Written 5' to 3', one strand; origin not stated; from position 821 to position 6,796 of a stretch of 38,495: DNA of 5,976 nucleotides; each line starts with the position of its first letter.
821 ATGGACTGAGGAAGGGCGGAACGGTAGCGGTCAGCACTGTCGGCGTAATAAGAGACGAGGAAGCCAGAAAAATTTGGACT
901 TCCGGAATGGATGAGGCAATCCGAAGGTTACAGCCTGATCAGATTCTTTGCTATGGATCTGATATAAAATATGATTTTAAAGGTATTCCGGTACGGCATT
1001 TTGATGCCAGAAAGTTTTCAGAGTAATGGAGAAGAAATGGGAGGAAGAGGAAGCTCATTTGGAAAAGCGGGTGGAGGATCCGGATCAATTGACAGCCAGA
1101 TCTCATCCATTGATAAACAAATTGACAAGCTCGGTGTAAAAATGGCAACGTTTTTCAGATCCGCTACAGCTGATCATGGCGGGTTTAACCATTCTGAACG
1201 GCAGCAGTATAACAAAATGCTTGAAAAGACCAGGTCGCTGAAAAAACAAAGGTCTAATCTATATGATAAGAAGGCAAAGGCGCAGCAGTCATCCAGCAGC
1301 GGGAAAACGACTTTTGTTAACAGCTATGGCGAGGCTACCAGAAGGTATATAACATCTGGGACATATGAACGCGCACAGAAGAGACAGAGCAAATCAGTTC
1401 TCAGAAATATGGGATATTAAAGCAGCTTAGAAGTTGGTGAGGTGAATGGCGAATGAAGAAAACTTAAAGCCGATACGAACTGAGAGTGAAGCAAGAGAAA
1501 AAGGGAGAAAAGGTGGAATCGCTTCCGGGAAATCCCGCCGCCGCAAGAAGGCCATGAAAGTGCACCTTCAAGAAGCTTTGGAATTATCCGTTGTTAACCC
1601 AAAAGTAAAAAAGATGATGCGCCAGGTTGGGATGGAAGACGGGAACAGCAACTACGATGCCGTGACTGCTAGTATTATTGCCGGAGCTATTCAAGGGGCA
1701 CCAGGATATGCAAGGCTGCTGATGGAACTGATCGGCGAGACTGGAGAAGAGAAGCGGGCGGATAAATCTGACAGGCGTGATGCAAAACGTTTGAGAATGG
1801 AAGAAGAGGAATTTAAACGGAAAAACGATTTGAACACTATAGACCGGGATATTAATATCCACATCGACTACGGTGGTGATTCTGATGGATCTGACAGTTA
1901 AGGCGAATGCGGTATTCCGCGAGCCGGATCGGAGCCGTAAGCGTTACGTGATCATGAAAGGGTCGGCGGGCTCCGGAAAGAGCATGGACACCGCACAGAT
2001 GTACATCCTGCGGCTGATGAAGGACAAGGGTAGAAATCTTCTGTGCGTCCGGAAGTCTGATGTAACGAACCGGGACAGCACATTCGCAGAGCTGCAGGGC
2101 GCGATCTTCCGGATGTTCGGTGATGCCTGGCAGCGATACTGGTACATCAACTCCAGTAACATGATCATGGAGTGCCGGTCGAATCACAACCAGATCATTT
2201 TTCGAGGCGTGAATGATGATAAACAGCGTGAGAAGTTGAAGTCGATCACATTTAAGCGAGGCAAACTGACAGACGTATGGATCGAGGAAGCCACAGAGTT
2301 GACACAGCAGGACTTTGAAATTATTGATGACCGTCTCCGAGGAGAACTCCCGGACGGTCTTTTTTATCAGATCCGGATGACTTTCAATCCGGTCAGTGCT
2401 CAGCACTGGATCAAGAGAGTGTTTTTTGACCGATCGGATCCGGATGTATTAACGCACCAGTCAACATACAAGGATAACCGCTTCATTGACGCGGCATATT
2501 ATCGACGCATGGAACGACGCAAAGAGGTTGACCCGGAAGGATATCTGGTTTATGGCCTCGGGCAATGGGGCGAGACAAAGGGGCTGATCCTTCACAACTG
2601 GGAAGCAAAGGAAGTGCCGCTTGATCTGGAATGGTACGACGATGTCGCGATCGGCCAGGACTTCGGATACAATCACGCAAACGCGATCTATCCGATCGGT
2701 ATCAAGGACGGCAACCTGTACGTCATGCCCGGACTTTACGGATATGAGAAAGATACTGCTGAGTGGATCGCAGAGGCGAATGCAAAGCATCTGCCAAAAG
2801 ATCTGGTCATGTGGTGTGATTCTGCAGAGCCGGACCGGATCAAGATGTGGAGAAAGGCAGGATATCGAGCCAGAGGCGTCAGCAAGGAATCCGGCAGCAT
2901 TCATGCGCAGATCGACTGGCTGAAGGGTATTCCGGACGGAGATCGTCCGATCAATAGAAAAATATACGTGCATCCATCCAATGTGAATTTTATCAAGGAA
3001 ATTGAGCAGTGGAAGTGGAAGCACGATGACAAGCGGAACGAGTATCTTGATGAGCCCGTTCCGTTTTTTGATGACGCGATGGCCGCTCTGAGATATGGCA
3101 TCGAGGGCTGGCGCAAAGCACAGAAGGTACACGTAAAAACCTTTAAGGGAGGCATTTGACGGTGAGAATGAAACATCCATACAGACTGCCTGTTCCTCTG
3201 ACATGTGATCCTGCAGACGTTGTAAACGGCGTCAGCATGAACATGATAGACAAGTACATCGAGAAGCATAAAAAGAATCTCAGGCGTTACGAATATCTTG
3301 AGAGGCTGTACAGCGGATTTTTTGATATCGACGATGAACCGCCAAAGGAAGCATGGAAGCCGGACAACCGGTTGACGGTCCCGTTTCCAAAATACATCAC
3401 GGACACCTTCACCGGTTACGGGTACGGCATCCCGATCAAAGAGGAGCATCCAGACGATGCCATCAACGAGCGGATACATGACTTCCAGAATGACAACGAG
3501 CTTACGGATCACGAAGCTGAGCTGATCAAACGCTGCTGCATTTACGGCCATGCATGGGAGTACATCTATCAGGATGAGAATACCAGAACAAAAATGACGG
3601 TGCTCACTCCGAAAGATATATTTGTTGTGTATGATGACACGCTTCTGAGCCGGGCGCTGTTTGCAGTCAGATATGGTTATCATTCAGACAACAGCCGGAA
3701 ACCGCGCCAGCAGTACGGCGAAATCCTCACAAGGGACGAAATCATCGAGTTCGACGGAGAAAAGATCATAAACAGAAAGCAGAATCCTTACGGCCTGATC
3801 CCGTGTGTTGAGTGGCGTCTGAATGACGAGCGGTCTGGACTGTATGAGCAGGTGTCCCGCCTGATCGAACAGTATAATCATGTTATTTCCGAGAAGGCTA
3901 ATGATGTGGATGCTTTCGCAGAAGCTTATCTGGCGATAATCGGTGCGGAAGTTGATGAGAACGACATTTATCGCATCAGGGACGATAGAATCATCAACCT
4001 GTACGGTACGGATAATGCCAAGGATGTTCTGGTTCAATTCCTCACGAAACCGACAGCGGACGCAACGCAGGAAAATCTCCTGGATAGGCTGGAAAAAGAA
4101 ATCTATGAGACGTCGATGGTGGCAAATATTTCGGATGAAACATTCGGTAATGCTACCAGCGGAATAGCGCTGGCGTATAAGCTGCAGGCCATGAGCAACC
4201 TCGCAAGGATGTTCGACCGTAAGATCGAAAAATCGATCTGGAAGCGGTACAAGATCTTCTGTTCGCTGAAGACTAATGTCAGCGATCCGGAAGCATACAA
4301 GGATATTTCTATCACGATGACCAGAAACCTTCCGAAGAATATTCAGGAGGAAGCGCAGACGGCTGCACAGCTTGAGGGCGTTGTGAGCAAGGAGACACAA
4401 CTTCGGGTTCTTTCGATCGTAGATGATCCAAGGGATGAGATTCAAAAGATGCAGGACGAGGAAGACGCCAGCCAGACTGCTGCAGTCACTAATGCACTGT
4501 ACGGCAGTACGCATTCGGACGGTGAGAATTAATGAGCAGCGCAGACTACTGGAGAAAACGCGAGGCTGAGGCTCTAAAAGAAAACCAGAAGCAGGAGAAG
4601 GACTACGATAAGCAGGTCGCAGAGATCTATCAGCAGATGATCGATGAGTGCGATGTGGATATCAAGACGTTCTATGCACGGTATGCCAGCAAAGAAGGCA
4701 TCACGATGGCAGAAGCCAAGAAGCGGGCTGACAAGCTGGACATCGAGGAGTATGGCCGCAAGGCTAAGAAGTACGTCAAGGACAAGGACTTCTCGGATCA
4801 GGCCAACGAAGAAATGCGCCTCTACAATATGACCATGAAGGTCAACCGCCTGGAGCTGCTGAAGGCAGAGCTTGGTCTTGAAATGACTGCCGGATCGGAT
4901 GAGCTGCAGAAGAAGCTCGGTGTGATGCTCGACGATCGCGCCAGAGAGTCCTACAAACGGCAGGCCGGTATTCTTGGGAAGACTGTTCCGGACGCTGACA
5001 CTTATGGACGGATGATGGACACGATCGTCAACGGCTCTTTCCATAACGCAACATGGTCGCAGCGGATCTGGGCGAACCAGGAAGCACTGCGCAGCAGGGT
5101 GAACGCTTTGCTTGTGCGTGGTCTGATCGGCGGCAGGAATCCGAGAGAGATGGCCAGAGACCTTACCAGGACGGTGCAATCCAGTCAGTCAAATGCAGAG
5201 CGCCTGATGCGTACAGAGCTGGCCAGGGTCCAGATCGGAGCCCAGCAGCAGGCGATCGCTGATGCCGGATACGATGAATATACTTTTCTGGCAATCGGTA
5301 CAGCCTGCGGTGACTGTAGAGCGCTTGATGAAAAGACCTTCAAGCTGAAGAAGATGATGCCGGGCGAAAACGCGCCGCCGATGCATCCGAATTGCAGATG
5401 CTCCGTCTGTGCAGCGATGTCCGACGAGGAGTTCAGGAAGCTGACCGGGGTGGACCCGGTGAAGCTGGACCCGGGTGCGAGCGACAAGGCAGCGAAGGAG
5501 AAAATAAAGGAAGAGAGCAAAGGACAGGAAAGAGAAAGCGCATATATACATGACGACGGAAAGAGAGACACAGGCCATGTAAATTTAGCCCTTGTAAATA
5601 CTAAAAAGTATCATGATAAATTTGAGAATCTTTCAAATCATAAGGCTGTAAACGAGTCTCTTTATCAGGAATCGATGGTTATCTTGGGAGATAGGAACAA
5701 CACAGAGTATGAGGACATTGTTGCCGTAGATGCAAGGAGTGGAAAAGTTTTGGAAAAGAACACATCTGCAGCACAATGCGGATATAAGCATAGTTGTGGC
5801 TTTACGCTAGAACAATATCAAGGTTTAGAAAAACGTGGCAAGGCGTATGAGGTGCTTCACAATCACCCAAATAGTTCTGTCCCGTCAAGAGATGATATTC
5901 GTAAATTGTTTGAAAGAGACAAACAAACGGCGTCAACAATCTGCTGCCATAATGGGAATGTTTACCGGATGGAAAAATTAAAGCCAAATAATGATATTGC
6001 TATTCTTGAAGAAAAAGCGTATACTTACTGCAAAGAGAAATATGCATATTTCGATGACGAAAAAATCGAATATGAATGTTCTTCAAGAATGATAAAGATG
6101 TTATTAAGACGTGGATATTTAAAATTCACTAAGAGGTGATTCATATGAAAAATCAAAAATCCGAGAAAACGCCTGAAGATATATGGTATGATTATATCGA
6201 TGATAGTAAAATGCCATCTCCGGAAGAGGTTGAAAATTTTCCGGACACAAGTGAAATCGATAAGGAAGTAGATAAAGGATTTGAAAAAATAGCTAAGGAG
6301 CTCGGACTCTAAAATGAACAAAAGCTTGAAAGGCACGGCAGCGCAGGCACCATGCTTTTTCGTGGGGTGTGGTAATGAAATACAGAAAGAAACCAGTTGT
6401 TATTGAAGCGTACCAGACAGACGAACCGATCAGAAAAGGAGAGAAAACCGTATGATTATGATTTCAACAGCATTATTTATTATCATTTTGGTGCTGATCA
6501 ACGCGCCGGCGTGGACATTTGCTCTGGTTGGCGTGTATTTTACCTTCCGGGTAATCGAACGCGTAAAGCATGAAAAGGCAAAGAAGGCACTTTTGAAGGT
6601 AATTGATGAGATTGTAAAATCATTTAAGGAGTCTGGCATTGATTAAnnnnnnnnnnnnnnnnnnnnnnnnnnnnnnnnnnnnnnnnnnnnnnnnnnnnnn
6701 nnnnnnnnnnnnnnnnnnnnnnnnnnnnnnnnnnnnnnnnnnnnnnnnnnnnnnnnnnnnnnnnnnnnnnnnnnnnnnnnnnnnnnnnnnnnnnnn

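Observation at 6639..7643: Phage-encoded Prp-type protease with L27-like 'LQLFA' leaders on its own scaffold and capsid proteins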

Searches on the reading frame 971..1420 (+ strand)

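Call 35: search_protein_families(library=pfam, proteins=[window:971-1420:+], max_evalue=1)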
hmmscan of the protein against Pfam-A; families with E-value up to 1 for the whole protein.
window:971-1420:+ (149 aa): 2 families
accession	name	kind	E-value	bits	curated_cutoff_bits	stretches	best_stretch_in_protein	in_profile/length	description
PF08614.16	ATG16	-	0.042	14.5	33.7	1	78-115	22-59/200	Autophagy protein 16 (ATG16)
PF14282.11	FlxA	-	0.52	10.9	26.3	0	34-109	9-73/101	FlxA-like protein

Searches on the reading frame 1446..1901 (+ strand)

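Call 35: search_protein_families(library=pfam, proteins=[window:1446-1901:+], max_evalue=1)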
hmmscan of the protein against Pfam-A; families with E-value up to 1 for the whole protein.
window:1446-1901:+ (151 aa): 1 family
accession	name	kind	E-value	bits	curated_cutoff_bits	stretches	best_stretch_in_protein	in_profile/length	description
PF17040.10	CBP_CCPA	-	0.0023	19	25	1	43-122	40-113/114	Cellulose-complementing protein A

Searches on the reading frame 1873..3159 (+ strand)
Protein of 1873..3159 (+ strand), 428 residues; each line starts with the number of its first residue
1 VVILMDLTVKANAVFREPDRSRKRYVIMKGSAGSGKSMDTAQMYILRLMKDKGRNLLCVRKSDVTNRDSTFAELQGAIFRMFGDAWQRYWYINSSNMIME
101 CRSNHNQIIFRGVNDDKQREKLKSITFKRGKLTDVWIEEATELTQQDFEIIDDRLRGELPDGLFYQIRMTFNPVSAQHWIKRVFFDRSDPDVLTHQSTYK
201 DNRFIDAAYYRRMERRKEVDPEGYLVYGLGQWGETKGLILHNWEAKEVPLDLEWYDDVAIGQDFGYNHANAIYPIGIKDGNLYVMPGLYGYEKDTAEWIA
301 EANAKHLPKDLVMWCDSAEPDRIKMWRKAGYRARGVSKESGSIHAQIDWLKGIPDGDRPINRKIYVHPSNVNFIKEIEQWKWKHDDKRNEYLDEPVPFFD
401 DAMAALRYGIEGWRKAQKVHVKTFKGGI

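Call 3: search_protein_families(library=pfam, proteins=[window:1873-3159:+], max_evalue=0.01)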
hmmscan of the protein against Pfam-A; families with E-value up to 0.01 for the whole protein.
window:1873-3159:+ (428 aa): 4 families
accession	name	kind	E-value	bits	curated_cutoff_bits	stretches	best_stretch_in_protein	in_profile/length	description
PF04466.19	Terminase_3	-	2.1e-46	158.5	23.2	1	23-230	2-200/201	Phage terminase large subunit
PF17288.8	Terminase_3C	-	7e-08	33.4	26.7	1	263-411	1-154/155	Terminase RNAseH like domain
PF20720.3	nSTAND3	-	0.0074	16.4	27.2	0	22-72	16-62/155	Novel STAND NTPase 3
PF25199.1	nSTAND_NTPase5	-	0.0081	16.4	34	0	16-73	34-89/145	Novel STAND NTPase 5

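Call 4: search_protein_families(library=phrogs, proteins=[window:1873-3159:+], max_evalue=0.001)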
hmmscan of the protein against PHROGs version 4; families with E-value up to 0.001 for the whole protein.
window:1873-3159:+ (428 aa): 8 families
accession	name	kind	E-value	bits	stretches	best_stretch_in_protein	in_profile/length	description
phrog_3717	-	head and packaging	3.1e-82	277.2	1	3-272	3-266/277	terminase large subunit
phrog_22023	-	unknown function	6.8e-57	193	1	146-295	3-153/153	-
phrog_2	-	head and packaging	1.6e-50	173.7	1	16-417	275-596/807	terminase large subunit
phrog_6672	-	head and packaging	1.1e-32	113.6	1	279-425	4-141/145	terminase large subunit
phrog_8711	-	head and packaging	6.8e-22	78.4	1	5-80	7-82/89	terminase large subunit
phrog_5653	-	head and packaging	6e-20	72.8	1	230-419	1-186/199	terminase large subunit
phrog_979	-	head and packaging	1.8e-12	47.7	1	21-181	164-311/642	terminase large subunit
phrog_10250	-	head and packaging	8.3e-06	26.7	1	217-413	3-215/228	terminase large subunit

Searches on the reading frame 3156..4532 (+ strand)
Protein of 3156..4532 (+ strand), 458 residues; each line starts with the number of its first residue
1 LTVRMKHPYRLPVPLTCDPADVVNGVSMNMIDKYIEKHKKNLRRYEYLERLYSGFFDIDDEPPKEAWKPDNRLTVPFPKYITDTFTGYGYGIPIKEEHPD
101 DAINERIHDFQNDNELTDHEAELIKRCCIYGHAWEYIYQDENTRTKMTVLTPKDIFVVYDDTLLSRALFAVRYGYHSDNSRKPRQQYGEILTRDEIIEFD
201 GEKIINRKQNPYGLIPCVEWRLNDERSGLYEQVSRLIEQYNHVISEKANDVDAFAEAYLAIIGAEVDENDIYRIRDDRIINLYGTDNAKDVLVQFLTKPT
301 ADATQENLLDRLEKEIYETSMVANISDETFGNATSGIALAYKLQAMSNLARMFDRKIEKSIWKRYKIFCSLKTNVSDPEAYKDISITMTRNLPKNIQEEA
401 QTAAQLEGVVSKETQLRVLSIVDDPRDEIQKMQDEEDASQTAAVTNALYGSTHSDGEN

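Call 3: search_protein_families(library=pfam, proteins=[window:3156-4532:+], max_evalue=0.01)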
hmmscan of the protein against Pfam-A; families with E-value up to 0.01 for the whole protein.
window:3156-4532:+ (458 aa): 1 family
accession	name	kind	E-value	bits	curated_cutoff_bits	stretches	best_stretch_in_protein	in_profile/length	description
PF05133.19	SPP1_portal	-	4.1e-106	355.9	25.5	1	32-440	2-414/416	Phage portal protein, SPP1 Gp6-like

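Call 4: search_protein_families(library=phrogs, proteins=[window:3156-4532:+], max_evalue=0.001)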
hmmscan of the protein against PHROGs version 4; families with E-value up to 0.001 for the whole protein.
window:3156-4532:+ (458 aa): 5 families
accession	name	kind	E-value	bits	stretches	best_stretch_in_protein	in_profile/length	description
phrog_64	-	head and packaging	3.5e-128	429.4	1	27-442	74-501/547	portal protein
phrog_9064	-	head and packaging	4.2e-29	102.7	1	228-441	2-211/228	portal protein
phrog_8418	-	head and packaging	2.7e-18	67.4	1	340-447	2-112/136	portal protein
phrog_8065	-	unknown function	8.4e-18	66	1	27-146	41-163/165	-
phrog_36559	-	unknown function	9.1e-06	26.7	1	380-437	14-71/87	-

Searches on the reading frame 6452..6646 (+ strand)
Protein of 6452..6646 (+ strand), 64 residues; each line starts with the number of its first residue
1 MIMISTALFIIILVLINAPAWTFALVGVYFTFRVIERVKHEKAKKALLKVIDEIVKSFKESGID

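Call 3: search_protein_families(library=pfam, proteins=[window:6452-6646:+], max_evalue=0.01)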
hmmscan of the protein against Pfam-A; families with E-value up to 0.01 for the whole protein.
window:6452-6646:+ (64 aa): 0 families

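Call 4: search_protein_families(library=phrogs, proteins=[window:6452-6646:+], max_evalue=0.001)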
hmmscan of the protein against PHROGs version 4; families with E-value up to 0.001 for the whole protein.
window:6452-6646:+ (64 aa): 0 families

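Call 85: search_protein_families(library=phrogs, proteins=[window:6452-6646:+], max_evalue=0.1)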
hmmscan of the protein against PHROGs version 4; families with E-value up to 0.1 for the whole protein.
window:6452-6646:+ (64 aa): 1 family
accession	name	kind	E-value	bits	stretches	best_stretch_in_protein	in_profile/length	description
phrog_3878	-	unknown function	0.078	14.1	1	3-59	62-118/129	-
